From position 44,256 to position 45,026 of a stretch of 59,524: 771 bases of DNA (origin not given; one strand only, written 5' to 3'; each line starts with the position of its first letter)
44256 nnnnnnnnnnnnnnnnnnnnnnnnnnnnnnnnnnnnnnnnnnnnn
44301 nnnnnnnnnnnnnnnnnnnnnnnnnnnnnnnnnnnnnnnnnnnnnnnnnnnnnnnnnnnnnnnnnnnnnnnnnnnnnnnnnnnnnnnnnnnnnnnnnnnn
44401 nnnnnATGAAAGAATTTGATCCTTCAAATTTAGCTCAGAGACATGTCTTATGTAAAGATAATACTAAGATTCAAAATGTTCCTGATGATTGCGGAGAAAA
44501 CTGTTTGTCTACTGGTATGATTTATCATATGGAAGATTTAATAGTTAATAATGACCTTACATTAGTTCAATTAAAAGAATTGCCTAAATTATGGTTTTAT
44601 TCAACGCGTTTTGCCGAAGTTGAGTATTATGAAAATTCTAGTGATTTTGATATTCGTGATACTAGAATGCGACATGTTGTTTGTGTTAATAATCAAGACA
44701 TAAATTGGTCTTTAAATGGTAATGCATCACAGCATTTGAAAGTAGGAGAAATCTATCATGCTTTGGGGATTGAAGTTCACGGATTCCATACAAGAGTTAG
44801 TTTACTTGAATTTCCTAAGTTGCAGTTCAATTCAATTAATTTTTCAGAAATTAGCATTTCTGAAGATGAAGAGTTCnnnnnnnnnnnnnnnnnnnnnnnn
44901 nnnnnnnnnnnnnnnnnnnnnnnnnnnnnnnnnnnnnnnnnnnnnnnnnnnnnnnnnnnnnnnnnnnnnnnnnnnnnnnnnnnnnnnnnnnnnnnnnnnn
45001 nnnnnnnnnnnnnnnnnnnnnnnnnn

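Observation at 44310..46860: Tandem array of four self-contained cassettes encoding an unassignable, internally duplicated small protein family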

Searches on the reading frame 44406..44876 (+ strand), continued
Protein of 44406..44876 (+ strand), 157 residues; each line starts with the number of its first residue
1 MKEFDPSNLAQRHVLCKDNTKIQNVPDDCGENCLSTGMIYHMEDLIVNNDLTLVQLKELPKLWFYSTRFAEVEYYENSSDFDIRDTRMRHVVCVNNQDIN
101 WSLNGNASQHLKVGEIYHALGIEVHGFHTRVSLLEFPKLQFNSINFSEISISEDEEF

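Call 83: find_encoding_contigs(protein=P0008, flank=5000, max_places=3)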
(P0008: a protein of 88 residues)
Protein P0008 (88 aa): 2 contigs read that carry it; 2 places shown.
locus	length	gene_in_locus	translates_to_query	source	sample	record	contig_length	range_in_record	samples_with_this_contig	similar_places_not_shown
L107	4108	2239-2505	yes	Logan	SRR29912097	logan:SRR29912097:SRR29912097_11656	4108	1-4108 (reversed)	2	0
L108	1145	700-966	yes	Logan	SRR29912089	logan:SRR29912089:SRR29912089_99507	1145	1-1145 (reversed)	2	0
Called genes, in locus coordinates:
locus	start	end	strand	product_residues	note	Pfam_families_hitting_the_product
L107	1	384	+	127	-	?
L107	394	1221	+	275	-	PF12705:PDDEXK_1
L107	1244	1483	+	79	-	-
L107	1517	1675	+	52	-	-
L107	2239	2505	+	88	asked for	PF27001:Phage_T4_Y07B (weak)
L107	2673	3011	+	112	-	-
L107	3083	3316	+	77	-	-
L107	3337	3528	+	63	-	-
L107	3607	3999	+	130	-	PF09643:YopX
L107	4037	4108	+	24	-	?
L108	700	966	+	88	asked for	PF27001:Phage_T4_Y07B (weak)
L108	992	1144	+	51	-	?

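Call 84: search_protein_families(library=padloc, proteins=[window:44406-44876:+], max_evalue=0.1)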
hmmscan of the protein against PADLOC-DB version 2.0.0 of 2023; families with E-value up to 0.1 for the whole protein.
window:44406-44876:+ (157 aa): 0 families

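Call 87: search_protein_families(library=pfam, proteins=[P0074, P0010, P0033, P0046, P0066, P0091, P0094, P0049, P0069, P0087], max_evalue=0.01)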
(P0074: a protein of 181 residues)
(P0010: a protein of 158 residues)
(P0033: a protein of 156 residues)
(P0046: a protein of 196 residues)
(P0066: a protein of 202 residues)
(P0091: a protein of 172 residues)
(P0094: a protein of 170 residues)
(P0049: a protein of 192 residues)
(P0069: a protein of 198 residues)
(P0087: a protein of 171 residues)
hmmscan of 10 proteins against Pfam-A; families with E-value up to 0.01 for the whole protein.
P0074 (181 aa): 1 family
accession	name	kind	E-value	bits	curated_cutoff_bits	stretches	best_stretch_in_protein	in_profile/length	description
PF08769.17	Spo0A_C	-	5.8e-32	110.2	25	1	7-104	1-101/104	Sporulation initiation factor Spo0A C terminal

P0010 (158 aa): 0 families

P0033 (156 aa): 0 families

P0046 (196 aa): 0 families

P0066 (202 aa): 0 families

P0091 (172 aa): 2 families
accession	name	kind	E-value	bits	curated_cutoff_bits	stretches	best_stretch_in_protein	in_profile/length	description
PF00498.31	FHA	-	3.6e-08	34.2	20.7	1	127-170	2-46/67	FHA domain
PF16697.10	Yop-YscD_cpl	-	0.00018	22.2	33.2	1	123-169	16-62/94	Inner membrane component of T3SS, cytoplasmic domain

P0094 (170 aa): 1 family
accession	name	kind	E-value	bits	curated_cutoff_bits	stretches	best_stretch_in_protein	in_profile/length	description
PF00498.31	FHA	-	2.9e-06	28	20.7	1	126-167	4-45/67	FHA domain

P0049 (192 aa): 0 families

P0069 (198 aa): 0 families

P0087 (171 aa): 0 families
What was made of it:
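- FHA and Spo0A_C fusions point to signalling and transcription (call 87).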

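Call 94: find_related_loci(query=A1, collection=metagenome_contigs, flank=4000)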
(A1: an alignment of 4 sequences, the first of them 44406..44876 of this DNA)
Query A1 (157 aa) in metagenome_contigs; peptide patterns used: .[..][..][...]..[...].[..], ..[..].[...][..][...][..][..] (x = any residue, [..] = any of these).
359 stretches matched a pattern; 1 encode a relative of the query (tblastn E <= 1e-3); 1 distinct loci.
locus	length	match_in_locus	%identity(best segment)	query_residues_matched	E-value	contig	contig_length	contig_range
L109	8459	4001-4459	62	1-156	2e-59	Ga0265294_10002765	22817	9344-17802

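Call 102: find_related_loci(query=A1, collection=viral_contigs, flank=5000)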
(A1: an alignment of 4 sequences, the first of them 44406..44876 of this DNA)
Query A1 (157 aa) in viral_contigs; peptide patterns used: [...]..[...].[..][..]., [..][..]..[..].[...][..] (x = any residue, [..] = any of these).
113 stretches matched a pattern, but none encodes a relative of the query by tblastn (E <= 1e-3).
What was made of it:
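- Tried and rejected: IMG/VR gave nothing (call 102).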

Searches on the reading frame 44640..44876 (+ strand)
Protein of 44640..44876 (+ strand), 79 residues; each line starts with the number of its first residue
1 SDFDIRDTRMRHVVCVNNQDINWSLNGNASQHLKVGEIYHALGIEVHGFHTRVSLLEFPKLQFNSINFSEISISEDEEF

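Call 32: find_homologous_proteins(query=A3, max_evalue=0.001)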
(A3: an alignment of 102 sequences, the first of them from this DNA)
Query A3 (102 sequences) (79 aa, profile of the alignment): 12 proteins with E <= 0.001 among 101 candidates.
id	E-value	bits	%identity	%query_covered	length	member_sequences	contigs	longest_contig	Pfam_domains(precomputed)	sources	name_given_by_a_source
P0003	4.9e-37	143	100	100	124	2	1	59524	-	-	-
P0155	6.0e-23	98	33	82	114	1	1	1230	PF27001.1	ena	-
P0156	5.6e-22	95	36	81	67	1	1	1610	PF27001.1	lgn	-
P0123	1.5e-17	81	28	77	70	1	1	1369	-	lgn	-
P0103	1.8e-16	77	30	86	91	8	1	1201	-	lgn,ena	-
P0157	3.2e-16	77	42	75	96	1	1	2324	PF27001.1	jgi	jgi:hypothetical protein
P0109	1.4e-14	71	26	85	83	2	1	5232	PF27001.1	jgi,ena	-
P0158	1.9e-14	71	51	54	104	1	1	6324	PF27001.1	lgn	-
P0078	4.3e-13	67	29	75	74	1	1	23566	-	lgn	-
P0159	5.2e-13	66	34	90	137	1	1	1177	-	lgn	-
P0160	2.3e-11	61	40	54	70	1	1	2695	PF27001.1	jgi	jgi:hypothetical protein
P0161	1.2e-10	59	30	54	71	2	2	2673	PF27001.1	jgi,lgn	jgi:hypothetical protein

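Call 33: search_solved_structures(query=A3, max_evalue=10, show_alignments=2)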
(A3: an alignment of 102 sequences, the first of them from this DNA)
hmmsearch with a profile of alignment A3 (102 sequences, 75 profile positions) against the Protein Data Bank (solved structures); distinct sequences matched with E-value up to 10: 0.
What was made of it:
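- Tried and rejected: A PDB sequence search with the module profile found nothing (call 33).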

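Call 34: search_protein_families(library=pfam, proteins=[P0155, P0156, P0157, P0158, P0160, P0161], max_evalue=1)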
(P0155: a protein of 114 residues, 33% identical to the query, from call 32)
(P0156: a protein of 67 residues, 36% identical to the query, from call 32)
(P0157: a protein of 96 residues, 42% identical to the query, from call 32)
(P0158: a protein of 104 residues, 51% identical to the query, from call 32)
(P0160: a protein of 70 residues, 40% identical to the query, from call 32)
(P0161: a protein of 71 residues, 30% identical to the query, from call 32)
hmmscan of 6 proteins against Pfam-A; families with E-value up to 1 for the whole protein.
P0155 (114 aa): 3 families
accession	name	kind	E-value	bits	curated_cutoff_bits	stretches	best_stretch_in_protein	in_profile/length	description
PF14425.11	Imm3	-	0.0024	18.4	25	1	39-100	51-112/119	Immunity protein Imm3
PF06810.17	Phage_scaffold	-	0.048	14.1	35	1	70-109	22-63/170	Phage capsid assembly scaffolding protein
PF05103.18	DivIVA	-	0.17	12.3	28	1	80-109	32-61/131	DivIVA protein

P0156 (67 aa): 1 family
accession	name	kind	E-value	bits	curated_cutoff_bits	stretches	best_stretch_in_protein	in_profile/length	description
PF04876.17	Tenui_NCP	-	0.08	13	27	1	20-53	89-122/173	Tenuivirus major non-capsid protein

P0157 (96 aa): 1 family
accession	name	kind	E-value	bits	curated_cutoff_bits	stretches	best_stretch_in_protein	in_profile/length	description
PF05431.16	Toxin_10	-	0.045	13.8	28.6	1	36-75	132-175/188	Insecticidal Crystal Toxin, P42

P0158 (104 aa): 0 families

P0160 (70 aa): 0 families

P0161 (71 aa): 0 families

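Call 39: find_related_loci(query=A4, collection=viral_contigs, flank=6000)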
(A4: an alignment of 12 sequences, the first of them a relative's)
Query A4 (67 aa) in viral_contigs; peptide patterns used: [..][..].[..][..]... (x = any residue, [..] = any of these).
113 stretches matched a pattern; 100 encode a relative of the query (tblastn E <= 1e-3); the best 80 are kept; 80 distinct loci.
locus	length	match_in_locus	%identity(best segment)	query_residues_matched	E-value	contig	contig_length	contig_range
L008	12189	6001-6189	57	2-64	1e-24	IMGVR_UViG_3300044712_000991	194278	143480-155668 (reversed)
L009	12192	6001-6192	59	6-66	2e-22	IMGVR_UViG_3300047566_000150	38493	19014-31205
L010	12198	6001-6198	61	1-67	2e-20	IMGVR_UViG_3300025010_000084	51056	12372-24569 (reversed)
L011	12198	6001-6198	61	1-67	2e-20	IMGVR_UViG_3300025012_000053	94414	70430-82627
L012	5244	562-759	57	1-67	6e-20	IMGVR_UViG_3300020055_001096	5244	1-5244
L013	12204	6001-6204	57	1-67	6e-20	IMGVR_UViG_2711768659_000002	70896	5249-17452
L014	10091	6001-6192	48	5-67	2e-19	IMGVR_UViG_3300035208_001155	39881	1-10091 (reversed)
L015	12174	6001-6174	59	7-65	5e-19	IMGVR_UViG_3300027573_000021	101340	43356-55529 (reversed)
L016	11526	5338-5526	55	3-66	1e-18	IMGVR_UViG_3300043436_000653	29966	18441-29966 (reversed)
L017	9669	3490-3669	54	7-67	8e-19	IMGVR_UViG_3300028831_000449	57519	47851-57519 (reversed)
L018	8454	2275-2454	56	7-67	1e-18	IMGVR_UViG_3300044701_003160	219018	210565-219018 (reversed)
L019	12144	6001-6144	58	19-66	3e-18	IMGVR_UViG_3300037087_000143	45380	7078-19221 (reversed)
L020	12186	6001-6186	51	5-67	5e-18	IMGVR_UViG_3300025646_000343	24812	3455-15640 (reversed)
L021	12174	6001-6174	58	6-64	5e-18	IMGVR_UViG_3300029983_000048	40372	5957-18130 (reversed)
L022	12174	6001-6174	58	6-64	5e-18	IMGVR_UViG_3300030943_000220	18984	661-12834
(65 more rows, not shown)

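Call 40: find_related_loci(query=A4, collection=genome_contigs, flank=6000)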
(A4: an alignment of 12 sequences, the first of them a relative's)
Query A4 (67 aa) in genome_contigs; peptide patterns used: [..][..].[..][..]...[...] (x = any residue, [..] = any of these).
11 stretches matched a pattern; 5 encode a relative of the query (tblastn E <= 1e-3); 5 distinct loci.
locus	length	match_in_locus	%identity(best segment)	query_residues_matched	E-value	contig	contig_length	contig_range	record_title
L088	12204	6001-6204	57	1-67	4e-21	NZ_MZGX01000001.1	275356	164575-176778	Ruminiclostridium hungatei strain DSM 14427 CLHUN_contig000001, whole genome shotgun sequence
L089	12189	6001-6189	48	1-65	6e-17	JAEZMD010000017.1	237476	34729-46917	MAG: Bacillota bacterium isolate OH_CDB_9 k127_906462, whole genome shotgun sequence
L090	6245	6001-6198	43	1-67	1e-15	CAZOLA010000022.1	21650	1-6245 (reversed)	MAG TPA_asm: uncultured Sphingobacterium sp. isolate SRP318679_co1_5 genome assembly, contig: NODE_3854_length_21650_cov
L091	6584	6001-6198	43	1-67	1e-15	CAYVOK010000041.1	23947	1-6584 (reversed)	MAG TPA_asm: uncultured Acidimicrobiaceae bacterium isolate SRP193358_co1_762 genome assembly, contig: NODE_4922_length_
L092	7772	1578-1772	41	1-66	3e-11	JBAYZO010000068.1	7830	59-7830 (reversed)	MAG: Eubacteriales bacterium isolate SO_2017_CLC_59 scaffold_16899_c1_PH3_2017, whole genome shotgun sequence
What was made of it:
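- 100 of 113 pattern matches in IMG/VR are confirmed, against 5 loci in 185,579 species genomes (calls 39, 40). The module is overwhelmingly phage-borne (calls 39, 40).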

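Call 63: search_dna_similar(query=P0156, collection=phages, mode=protein, max_evalue=0.001, max_rows=40, rows=spread)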
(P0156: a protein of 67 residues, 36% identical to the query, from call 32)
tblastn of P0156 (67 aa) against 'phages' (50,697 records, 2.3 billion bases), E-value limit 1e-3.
Records with a match: 24; places in all: 24; records where one place covers at least 80% of the query: 22.
Best place of each record, by identity: <60% 24.
By first word of the organism name: Synechococcus 19; Planktothrix 2; Pseudomonas 2; Cyanophage 1.
By host as written in the record: Synechococcus sp. MW02 8; Synechococcus sp. WH7803 3; Synechococcus sp. WH8109 3; Synechococcus sp. 2; Synechococcus sp. WH8102 1; Synechococcus sp. CB0101 1; Synechococcus sp. WH 7803 1; Synechococcus sp. CRE1902 1; and 4 more.
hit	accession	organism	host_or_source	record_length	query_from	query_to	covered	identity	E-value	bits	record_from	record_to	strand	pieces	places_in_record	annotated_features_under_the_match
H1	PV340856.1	Synechococcus phage Sf-FS3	Synechococcus sp. WH8102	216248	1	66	99%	48.5%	2e-13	68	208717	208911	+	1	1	hypothetical protein | fe2OG dioxygenase domain-containing protein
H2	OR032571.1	Synechococcus phage DSL-LC02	Synechococcus sp.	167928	1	67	100%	47.8%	2e-12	65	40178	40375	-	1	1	hypothetical protein (x2)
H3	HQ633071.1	Synechococcus phage S-SKS1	Synechococcus sp. WH7803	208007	1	64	96%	48.4%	3e-10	59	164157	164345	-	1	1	hypothetical protein (x2)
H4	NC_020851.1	Synechococcus phage S-SKS1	Synechococcus sp. WH7803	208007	1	64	96%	48.4%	3e-10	59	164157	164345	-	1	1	hypothetical protein (x2)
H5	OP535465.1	Synechococcus phage S-CREM1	Synechococcus sp. CB0101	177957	1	67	100%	44.8%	2e-9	57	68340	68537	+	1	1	hypothetical protein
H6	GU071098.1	Synechococcus phage S-SSM7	Synechococcus sp. WH8109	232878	1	67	100%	43.3%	3e-9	56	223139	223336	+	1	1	hypothetical protein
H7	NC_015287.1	Synechococcus phage S-SSM7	Synechococcus sp. WH8109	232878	1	67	100%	43.3%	3e-9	56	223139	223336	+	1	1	hypothetical protein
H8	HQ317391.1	Cyanophage S-SSM6a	Synechococcus sp. WH8109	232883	1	67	100%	43.3%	3e-9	56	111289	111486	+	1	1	hypothetical protein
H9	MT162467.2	Synechococcus phage S-H34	Synechococcus sp. MW02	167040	7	65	88%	45.8%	8e-7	49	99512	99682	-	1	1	hypothetical protein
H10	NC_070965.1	Synechococcus phage S-H34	Synechococcus sp. MW02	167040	7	65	88%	45.8%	8e-7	49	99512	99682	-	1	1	hypothetical protein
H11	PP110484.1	Synechococcus phage MA01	Synechococcus sp. MW02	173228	7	65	88%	45.8%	9e-7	49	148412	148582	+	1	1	hypothetical protein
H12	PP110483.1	Synechococcus phage MA10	Synechococcus sp. MW02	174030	7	65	88%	45.8%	9e-7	49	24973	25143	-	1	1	hypothetical protein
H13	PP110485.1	Synechococcus phage ME01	Synechococcus sp. MW02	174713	7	65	88%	45.8%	9e-7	49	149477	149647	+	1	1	hypothetical protein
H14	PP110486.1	Synechococcus phage MC09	Synechococcus sp. MW02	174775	7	65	88%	45.8%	9e-7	49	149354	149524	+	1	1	hypothetical protein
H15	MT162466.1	Synechococcus phage S-N03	Synechococcus sp. MW02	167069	2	64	94%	42.9%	3e-4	42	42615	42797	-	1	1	hypothetical protein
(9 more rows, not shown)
